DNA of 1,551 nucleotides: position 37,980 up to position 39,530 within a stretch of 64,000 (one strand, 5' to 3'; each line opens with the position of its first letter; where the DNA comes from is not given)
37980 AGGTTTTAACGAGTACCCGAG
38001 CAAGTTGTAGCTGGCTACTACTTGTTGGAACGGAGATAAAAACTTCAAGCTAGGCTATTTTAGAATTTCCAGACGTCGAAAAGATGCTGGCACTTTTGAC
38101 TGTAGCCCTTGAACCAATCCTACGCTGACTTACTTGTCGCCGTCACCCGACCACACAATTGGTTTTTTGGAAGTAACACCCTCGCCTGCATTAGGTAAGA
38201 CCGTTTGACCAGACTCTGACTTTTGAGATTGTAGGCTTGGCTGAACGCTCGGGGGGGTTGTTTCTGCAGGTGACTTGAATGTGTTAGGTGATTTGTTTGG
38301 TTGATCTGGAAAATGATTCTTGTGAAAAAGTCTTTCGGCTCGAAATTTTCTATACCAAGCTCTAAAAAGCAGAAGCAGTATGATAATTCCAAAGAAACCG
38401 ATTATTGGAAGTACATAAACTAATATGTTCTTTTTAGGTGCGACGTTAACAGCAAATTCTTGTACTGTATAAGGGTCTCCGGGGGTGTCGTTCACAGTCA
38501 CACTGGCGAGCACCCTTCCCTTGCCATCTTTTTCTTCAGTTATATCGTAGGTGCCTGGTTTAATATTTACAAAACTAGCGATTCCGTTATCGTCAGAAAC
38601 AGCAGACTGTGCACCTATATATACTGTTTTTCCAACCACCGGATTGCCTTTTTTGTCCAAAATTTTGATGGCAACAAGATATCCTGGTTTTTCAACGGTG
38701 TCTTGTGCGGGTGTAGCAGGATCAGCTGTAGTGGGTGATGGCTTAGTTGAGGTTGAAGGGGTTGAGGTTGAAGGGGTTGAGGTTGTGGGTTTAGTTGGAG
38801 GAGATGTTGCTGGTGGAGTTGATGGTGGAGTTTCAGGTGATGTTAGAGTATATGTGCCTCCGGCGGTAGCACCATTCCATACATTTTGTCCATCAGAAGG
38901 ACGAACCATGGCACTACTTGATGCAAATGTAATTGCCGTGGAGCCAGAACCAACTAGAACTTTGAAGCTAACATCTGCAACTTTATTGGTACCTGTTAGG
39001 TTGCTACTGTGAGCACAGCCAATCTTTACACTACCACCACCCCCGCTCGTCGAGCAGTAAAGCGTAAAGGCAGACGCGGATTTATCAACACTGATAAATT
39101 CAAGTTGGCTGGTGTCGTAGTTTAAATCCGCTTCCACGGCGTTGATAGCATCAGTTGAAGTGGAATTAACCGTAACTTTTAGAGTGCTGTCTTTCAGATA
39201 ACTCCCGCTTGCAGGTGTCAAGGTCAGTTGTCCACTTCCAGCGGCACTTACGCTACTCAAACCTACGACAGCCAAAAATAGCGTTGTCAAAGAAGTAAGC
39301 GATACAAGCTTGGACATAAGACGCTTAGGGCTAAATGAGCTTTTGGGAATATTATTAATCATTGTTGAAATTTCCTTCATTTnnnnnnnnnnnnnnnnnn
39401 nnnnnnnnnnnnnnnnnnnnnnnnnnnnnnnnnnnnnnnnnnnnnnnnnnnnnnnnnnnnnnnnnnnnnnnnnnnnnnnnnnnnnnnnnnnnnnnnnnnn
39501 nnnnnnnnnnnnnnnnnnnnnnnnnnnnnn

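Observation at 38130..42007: Cohesin/dockerin gene trio with the parts list of a membrane-anchored, tiered surface assembly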

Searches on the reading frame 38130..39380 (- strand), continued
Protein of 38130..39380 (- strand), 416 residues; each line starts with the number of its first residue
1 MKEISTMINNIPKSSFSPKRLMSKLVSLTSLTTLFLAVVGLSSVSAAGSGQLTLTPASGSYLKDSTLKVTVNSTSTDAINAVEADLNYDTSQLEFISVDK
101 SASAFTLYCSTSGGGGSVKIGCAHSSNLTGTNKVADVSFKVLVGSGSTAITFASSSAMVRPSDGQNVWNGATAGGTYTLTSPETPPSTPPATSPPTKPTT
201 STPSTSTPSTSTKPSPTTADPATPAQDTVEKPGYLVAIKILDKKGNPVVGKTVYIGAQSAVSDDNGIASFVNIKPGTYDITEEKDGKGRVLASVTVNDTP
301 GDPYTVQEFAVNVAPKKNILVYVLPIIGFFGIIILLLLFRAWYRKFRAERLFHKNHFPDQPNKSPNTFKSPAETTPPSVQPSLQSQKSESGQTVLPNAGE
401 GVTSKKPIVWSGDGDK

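Call 74: fold_search(model_id=the predicted structure, library=pdb)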
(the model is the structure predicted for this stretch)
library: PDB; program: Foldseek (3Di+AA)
matches with E <= 10: 2000; with E <= 0.001: 91
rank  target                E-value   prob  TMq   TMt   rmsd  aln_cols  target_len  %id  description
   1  4fl4_C                6.9e-12  1.00  0.27  0.36  16.9       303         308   16  Scaffoldin conformation and dynamics revealed by a ternary complex from the Clostridium thermocellum cellulosome (released 2012-06-27)
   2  4fl4_I                1.8e-11  1.00  0.27  0.36  17.1       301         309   15  Scaffoldin conformation and dynamics revealed by a ternary complex from the Clostridium thermocellum cellulosome (released 2012-06-27)
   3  3kcp_A                3.2e-11  1.00  0.26  0.35  17.7       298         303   16  Crystal structure of interacting Clostridium thermocellum multimodular components (released 2010-02-09)
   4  4fl4_L                3.4e-11  1.00  0.27  0.37  17.3       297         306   14  Scaffoldin conformation and dynamics revealed by a ternary complex from the Clostridium thermocellum cellulosome (released 2012-06-27)
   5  6kgf_C                3.1e-10  1.00  0.29  0.76   2.5       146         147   16  Crystal structure of CaDoc0917(R16D)-CaCohA2 complex at pH 8.2 (released 2020-07-08)
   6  6kge_A                1.2e-09  1.00  0.28  0.77   2.3       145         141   16  Crystal structure of CaDoc0917(R16D)-CaCohA2 complex at pH 5.5 (released 2020-07-08)
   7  6kgd_A                1.3e-09  1.00  0.29  0.77   2.2       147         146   16  Crystal structure of CaDoc0917(R49D)-CaCohA2 complex at pH 8.0 (released 2020-07-08)
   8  6kgc_A                1.4e-09  1.00  0.29  0.77   2.6       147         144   16  Crystal structure of CaDoc0917(R49D)-CaCohA2 complex at pH 5.4 (released 2020-07-08)
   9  6kgf_A                1.6e-09  1.00  0.28  0.77   2.4       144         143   17  Crystal structure of CaDoc0917(R16D)-CaCohA2 complex at pH 8.2 (released 2020-07-08)
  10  2xdh                  2.8e-09  1.00  0.27  0.76   2.9       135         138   22  Non-cellulosomal cohesin from the hyperthermophilic archaeon Archaeoglobus fulgidus (released 2010-05-26)
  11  5nrm_A                5.4e-09  1.00  0.28  0.74   2.7       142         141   17  Crystal structure of the sixth cohesin from Acetivibrio cellulolyticus' scaffoldin B in complex with Cel5 dockerin S51 (released 2018-01-31)
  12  4ums                  6.4e-09  1.00  0.29  0.71   2.9       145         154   14  The crystal structure of the seventh ScaB type I cohesin from Pseudobacteroides cellulosolvens (released 2015-05-06)
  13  5nrk_A                4.5e-08  1.00  0.28  0.75   2.7       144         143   16  Crystal structure of the sixth cohesin from Acetivibrio cellulolyticus' scaffoldin B in complex with Cel5 dockerin S15 (released 2018-01-31)
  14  4uyq_A                4.8e-08  1.00  0.27  0.72   3.0       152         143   15  High resolution structure of the third cohesin ScaC in complex with the ScaB dockerin with a mutation in the C-termina (released 2015-04-15)
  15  4uyp_C                8.7e-08  1.00  0.28  0.75   3.1       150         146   17  High resolution structure of the third cohesin ScaC in complex with the ScaB dockerin with a mutation in the N-termina (released 2015-04-15)
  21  2jh2_A                2.3e-07  1.00  0.27  0.75   3.3       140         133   15  X-ray crystal structure of a cohesin-like module from Clostridium perfringens (released 2007-11-06)
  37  2jh2_B                2.4e-06  1.00  0.26  0.72   3.2       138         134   14  X-ray crystal structure of a cohesin-like module from Clostridium perfringens (released 2007-11-06)
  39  2jh2_C                2.7e-06  1.00  0.26  0.73   3.2       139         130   16  X-ray crystal structure of a cohesin-like module from Clostridium perfringens (released 2007-11-06)
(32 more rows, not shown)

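Call 77: list_cluster_members(proteins=[P0279, P0280, P0282, P0287, P0294, P0299, P0321, P0337, P0348, P0262])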
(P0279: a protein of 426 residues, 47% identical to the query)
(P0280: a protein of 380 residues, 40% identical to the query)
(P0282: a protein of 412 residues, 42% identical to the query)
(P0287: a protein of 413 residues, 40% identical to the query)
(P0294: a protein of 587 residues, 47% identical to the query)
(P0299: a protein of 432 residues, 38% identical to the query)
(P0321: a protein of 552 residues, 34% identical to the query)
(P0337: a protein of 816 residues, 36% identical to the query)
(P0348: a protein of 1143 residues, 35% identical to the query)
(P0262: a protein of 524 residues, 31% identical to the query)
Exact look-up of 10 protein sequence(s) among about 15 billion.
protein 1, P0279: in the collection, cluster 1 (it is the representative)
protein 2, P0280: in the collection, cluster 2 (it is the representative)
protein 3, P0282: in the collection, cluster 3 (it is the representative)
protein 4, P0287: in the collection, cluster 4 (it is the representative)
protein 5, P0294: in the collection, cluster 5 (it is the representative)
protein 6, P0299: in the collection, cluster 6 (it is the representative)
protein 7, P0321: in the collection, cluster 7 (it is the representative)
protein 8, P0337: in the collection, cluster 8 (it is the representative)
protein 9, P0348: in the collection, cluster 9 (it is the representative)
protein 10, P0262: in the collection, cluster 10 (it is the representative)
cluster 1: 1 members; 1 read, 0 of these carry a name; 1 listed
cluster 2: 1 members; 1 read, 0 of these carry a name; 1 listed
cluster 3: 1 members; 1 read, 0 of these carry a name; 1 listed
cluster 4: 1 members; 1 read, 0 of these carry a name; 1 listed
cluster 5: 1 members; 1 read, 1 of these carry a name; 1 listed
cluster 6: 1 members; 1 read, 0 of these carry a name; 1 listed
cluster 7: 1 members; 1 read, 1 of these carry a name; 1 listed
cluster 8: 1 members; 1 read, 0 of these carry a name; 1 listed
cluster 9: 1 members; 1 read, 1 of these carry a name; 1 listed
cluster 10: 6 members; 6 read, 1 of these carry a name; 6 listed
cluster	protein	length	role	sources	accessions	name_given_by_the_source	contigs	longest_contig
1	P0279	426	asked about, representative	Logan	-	-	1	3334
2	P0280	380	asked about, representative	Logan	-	-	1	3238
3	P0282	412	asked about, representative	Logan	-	-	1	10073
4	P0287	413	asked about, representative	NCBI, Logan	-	-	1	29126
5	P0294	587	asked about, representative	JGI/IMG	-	hypothetical protein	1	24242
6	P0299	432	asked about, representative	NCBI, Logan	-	-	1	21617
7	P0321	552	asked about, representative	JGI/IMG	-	hypothetical protein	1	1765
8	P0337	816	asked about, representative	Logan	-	-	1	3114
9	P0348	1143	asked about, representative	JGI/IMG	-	chitodextrinase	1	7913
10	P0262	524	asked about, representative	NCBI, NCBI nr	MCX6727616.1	MAG: hypothetical protein NTX11_02270 [Candidatus Saccharibacteria bacterium] | hypothetical protein [Candidatus Saccharibacteria bacterium]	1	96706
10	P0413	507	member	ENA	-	-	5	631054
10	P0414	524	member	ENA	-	-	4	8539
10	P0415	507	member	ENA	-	-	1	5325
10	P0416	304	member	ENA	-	-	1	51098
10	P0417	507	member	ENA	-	-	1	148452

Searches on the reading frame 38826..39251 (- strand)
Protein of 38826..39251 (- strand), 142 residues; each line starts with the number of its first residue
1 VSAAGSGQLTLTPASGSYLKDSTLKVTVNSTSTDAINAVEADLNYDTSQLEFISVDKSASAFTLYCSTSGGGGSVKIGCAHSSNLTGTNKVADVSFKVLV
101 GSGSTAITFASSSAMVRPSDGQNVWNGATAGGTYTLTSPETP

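Call 33: search_solved_structures(query=A4, max_evalue=1, show_alignments=2)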
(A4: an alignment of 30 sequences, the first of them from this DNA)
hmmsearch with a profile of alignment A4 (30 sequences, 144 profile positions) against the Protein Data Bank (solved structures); distinct sequences matched with E-value up to 1: 27.
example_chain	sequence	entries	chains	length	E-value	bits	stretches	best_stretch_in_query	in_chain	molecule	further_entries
6kg8_A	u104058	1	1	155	9.5e-07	31.8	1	6-143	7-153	Probably cellulosomal scaffolding protein, secreted cellulose-binding and cohesin domain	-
6kgc_A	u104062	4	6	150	1.4e-06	31.3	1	7-142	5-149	Probably cellulosomal scaffolding protein, secreted cellulose-binding and cohesin domain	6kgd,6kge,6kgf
2vn5_A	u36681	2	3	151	4.3e-06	29.7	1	9-138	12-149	SCAFFOLDING PROTEIN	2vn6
1g1k_A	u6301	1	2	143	4.8e-06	29.5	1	7-139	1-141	SCAFFOLDING PROTEIN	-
5g5d_A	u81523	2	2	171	8.4e-06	28.7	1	5-56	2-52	CELLULOSOME ANCHORING PROTEIN COHESIN REGION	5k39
7urp_A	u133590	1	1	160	1.7e-05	27.8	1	4-113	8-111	Ribonucleases G and E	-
1qzn_A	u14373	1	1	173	1.7e-05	27.7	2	76-125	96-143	cellulosomal scaffoldin adaptor protein B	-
3f2l_A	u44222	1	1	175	1.8e-05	27.6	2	76-125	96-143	Cellulosomal scaffoldin adaptor protein B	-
3bwz_A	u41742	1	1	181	2.1e-05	27.5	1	76-125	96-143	Cellulosomal scaffoldin adaptor protein B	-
1zv9_A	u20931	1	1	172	2.3e-05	27.3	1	76-125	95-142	Cellulosomal scaffoldin adaptor protein B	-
2jh2_A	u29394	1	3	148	6e-05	26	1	3-117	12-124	O-GLCNACASE NAGJ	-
2ozn_A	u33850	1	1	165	7.2e-05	25.7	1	2-117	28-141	O-GlcNAcase nagJ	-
2o4e_A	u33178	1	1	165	8.5e-05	25.5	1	3-117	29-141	O-GlcNAcase nagJ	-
2w1n_A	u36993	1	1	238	0.0001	25.2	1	3-117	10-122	O-GLCNACASE NAGJ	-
5nrk_A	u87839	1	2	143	0.00017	24.5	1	10-117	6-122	Endoglucanase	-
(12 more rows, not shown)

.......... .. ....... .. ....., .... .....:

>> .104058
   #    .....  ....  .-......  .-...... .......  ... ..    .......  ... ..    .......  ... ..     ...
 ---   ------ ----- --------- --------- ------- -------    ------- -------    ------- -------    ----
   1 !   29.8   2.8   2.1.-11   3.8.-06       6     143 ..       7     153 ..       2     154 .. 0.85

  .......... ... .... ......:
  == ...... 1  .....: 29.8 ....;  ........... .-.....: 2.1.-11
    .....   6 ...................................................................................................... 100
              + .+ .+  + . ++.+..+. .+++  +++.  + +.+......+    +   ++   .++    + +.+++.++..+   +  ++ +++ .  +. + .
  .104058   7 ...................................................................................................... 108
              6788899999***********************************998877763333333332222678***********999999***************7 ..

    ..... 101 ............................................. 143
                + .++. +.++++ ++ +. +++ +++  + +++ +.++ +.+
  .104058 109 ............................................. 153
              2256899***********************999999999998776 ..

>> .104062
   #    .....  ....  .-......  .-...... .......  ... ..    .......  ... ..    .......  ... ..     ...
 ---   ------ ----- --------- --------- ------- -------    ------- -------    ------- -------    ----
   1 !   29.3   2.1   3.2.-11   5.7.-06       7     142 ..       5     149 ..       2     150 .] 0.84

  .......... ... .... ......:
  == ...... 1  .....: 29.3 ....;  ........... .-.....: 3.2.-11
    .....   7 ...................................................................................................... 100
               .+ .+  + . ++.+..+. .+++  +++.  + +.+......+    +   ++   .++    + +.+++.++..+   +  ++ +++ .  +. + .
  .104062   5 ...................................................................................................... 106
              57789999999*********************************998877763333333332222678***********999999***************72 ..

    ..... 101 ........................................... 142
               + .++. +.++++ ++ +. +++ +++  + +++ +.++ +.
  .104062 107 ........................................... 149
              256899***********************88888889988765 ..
